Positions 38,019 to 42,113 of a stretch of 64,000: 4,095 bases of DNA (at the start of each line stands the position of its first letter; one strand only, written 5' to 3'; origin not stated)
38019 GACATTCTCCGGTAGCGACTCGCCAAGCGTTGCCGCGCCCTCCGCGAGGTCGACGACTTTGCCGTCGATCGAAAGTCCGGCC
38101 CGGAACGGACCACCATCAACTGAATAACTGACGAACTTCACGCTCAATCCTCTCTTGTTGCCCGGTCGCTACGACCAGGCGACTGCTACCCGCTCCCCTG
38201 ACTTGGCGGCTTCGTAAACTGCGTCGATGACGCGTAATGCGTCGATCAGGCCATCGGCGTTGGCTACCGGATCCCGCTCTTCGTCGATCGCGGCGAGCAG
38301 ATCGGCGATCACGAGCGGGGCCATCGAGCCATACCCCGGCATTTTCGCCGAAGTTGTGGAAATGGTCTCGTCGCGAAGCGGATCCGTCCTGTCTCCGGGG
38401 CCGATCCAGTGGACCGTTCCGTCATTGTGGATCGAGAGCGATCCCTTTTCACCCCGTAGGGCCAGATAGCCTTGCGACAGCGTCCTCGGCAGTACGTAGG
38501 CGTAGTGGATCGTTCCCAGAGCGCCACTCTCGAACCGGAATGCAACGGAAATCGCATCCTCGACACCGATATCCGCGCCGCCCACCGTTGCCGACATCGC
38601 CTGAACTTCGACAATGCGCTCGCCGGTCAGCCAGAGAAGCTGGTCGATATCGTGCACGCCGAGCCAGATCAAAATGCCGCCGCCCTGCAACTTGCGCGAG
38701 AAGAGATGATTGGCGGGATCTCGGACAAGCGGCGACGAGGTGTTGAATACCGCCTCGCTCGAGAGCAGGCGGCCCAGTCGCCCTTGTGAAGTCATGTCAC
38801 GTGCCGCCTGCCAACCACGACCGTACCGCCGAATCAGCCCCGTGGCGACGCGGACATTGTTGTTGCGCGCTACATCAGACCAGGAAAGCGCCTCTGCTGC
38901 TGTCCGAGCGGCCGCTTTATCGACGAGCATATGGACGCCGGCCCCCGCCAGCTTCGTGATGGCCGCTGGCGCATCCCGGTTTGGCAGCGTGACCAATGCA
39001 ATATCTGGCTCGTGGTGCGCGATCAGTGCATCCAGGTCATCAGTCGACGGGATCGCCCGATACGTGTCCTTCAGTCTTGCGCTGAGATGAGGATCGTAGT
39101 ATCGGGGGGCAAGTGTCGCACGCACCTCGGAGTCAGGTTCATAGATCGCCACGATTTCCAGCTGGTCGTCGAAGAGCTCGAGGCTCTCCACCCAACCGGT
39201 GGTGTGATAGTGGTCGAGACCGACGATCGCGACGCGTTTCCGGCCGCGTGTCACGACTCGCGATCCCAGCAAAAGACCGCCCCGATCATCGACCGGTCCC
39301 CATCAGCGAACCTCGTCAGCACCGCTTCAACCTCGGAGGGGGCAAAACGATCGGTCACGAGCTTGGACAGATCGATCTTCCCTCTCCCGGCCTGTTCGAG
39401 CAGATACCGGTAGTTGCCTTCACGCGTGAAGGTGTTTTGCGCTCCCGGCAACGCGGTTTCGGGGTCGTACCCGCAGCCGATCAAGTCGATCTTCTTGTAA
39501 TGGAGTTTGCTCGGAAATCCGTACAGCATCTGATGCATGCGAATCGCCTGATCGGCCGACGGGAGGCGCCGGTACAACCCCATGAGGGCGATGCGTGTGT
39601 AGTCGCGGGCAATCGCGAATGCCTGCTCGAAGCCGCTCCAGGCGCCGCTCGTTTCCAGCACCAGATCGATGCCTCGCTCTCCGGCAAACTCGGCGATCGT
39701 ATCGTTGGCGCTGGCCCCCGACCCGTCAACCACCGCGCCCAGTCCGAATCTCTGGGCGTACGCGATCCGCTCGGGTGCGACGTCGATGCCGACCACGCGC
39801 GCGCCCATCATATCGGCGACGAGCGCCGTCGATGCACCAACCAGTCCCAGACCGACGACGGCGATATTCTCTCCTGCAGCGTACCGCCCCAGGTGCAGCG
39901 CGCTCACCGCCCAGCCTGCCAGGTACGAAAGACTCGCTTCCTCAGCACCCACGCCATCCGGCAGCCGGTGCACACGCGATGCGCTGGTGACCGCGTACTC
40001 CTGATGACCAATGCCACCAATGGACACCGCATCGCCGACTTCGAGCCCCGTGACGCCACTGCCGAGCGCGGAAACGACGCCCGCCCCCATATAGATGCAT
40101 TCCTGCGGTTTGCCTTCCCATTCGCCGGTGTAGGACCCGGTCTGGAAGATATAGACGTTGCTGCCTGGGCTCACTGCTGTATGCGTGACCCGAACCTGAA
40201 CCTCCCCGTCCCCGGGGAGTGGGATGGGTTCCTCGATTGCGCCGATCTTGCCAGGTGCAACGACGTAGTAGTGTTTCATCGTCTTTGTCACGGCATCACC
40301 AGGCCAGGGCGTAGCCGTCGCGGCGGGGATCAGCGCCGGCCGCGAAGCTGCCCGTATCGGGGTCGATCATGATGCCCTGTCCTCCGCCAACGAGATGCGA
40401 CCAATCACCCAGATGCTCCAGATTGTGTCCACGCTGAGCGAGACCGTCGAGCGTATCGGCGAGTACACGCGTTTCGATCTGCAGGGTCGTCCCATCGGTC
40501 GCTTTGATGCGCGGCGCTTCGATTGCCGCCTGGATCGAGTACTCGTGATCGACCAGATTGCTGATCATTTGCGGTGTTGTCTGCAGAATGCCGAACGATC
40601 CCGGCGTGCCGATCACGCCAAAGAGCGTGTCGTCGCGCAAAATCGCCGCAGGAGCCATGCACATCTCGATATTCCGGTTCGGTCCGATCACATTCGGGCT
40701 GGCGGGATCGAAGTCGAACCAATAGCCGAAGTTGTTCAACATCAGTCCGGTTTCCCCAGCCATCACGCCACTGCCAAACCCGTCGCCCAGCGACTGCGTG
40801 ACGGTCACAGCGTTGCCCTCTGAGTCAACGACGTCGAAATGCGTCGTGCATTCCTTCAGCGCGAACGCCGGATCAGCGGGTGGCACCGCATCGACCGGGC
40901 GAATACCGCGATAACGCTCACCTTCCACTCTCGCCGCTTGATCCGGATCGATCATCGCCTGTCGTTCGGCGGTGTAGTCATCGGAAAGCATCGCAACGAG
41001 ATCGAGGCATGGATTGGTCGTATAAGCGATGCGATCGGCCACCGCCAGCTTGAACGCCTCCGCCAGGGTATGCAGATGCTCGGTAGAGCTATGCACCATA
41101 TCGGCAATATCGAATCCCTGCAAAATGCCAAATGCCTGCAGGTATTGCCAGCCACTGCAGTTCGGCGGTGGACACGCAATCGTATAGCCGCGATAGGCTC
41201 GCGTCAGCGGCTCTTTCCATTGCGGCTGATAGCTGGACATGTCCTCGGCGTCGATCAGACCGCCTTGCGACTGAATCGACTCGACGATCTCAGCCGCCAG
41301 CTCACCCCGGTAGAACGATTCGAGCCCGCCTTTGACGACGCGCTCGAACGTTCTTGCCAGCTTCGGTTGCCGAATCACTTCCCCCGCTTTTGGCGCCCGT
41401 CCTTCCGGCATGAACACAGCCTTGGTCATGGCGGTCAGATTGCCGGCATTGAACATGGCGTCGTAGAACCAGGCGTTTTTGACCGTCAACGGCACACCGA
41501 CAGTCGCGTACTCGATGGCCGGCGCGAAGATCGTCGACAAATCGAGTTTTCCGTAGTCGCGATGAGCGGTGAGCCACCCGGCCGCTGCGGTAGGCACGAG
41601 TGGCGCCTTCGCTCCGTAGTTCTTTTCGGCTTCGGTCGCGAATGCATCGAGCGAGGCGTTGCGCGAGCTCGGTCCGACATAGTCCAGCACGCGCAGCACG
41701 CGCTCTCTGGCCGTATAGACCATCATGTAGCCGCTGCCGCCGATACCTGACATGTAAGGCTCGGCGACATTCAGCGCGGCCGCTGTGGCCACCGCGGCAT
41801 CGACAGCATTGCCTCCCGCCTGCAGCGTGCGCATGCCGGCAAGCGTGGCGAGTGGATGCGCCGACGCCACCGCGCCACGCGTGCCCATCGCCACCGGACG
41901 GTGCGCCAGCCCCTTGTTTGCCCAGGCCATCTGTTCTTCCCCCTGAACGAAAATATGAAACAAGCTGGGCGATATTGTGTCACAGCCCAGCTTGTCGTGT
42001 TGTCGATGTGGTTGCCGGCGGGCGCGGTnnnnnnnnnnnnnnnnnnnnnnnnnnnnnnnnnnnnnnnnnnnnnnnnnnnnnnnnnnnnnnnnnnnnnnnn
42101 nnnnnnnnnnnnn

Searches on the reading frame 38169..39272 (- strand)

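Call 9: search_protein_families(library=pfam, proteins=[window:38169-39272:-], max_evalue=0.0001)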
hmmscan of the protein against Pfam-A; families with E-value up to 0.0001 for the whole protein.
window:38169-39272:- (367 aa): 3 families
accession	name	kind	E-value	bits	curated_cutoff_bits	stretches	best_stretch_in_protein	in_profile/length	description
PF22725.1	GFO_IDH_MocA_C3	-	1.9e-26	92.9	27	1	154-279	1-123/124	GFO/IDH/MocA C-terminal domain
PF02894.22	GFO_IDH_MocA_C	-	1.2e-16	61.6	22.9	1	162-364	5-218/218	Oxidoreductase family, C-terminal alpha/beta domain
PF01408.29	GFO_IDH_MocA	-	1.1e-09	39.5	24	1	13-145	2-119/120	Oxidoreductase family, NAD-binding Rossmann fold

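Call 46: search_protein_families(library=ncbifam, proteins=[window:38169-39272:-], max_evalue=1e-10)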
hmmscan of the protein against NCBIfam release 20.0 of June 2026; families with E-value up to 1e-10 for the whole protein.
window:38169-39272:- (367 aa): 3 families
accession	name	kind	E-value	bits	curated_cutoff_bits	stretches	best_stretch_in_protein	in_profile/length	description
TIGR04380.1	myo_inos_iolG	equivalog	1.7e-20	73.2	355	1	64-288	40-259/330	inositol 2-dehydrogenase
NF040723.1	UDP-GlcNAcDh_Arch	equivalog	1.9e-13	50.6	450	1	94-263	66-221/302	UDP-N-acetylglucosamine 3-dehydrogenase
NF052479.1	LevoglcsnDh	equivalog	2e-11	43.2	650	0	75-229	60-214/386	levoglucosan dehydrogenase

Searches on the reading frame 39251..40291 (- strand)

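Call 9: search_protein_families(library=pfam, proteins=[window:39251-40291:-], max_evalue=0.0001)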
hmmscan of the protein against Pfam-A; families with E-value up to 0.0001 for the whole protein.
window:39251-40291:- (346 aa): 2 families
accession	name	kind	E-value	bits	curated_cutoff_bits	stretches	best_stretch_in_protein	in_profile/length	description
PF00107.32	ADH_zinc_N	-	9.9e-16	58.3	31.8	1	151-254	2-101/129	Zinc-binding dehydrogenase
PF08240.17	ADH_N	-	2.3e-05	25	23.5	1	27-112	1-104/104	Alcohol dehydrogenase GroES-like domain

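Call 46: search_protein_families(library=ncbifam, proteins=[window:39251-40291:-], max_evalue=1e-10)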
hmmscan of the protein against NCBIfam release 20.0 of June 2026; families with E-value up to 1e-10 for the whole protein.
window:39251-40291:- (346 aa): 8 families
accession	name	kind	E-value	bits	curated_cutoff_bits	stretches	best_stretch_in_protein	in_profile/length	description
TIGR00692.1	tdh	equivalog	2.2e-23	82.8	458.35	1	97-243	120-266/340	L-threonine 3-dehydrogenase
NF003808.0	PRK05396.1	equivalog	3e-23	82.2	380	1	97-243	122-268/341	L-threonine 3-dehydrogenase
TIGR03451.1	mycoS_dep_FDH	equivalog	2.2e-17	62.9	512.9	1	125-332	163-350/358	S-(hydroxymethyl)mycothiol dehydrogenase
NF007642.0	PRK10309.1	equivalog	1.7e-16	60.4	550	1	95-240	116-262/347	galactitol-1-phosphate 5-dehydrogenase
NF058644.1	CurcmRedCuraProt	equivalog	9.1e-14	51.3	440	1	20-245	22-247/336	NADPH-dependent curcumin/dihydrocurcumin reductase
NF007489.0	PRK10083.1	equivalog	2.6e-13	49.6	376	0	95-241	116-262/339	Zn-dependent oxidoreductase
NF041097.1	keto_inos_dh_IolM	equivalog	2.6e-11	42.8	450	0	138-218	205-290/389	scyllo-inosose 3-dehydrogenase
TIGR02824.1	quinone_pig3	subfamily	8.3e-11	41.4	296.8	0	13-240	12-240/325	putative NAD(P)H quinone oxidoreductase, PIG3 family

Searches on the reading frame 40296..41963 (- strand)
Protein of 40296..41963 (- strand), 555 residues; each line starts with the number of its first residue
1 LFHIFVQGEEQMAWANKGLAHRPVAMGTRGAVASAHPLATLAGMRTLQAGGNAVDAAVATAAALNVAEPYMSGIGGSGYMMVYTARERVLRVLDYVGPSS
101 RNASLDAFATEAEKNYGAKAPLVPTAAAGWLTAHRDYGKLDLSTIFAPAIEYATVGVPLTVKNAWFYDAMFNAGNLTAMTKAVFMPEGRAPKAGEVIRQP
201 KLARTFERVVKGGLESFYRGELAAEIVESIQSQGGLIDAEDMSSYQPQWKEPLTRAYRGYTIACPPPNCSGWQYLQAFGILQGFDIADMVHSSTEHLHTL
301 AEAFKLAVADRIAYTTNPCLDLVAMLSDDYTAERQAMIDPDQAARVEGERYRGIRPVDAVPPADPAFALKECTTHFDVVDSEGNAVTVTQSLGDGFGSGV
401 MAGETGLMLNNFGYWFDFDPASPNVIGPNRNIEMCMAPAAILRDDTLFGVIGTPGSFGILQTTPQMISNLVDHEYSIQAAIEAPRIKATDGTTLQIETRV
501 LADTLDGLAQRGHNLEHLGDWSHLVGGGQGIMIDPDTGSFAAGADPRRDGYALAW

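Call 9: search_protein_families(library=pfam, proteins=[window:40296-41963:-], max_evalue=0.0001)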
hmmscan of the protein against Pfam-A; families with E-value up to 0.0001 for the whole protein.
window:40296-41963:- (555 aa): 1 family
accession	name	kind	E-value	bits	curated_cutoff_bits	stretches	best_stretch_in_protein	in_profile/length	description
PF01019.26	G_glu_transpept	-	1.5e-129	433.6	27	1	45-550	2-512/512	Gamma-glutamyltranspeptidase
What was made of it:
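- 36448..41963 (-): Convergent genes: alpha/beta hydrolase 36448-37119, FAH 37230-38147, GFOc 38169-39272, Zn-ADH 39251-40291, GGT 40296-41963. Pfam assignment (call 9).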

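Call 46: search_protein_families(library=ncbifam, proteins=[window:40296-41963:-], max_evalue=1e-10)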
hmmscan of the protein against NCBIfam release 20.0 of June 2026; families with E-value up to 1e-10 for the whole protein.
window:40296-41963:- (555 aa): 2 families
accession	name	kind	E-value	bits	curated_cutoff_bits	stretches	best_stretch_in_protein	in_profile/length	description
TIGR00066.1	g_glut_trans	equivalog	7.1e-107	358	357.85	1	31-547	2-518/518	gamma-glutamyltransferase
NF007187.0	PRK09615.1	equivalog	3.2e-76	256.9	990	1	27-547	47-572/581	gamma-glutamyltransferase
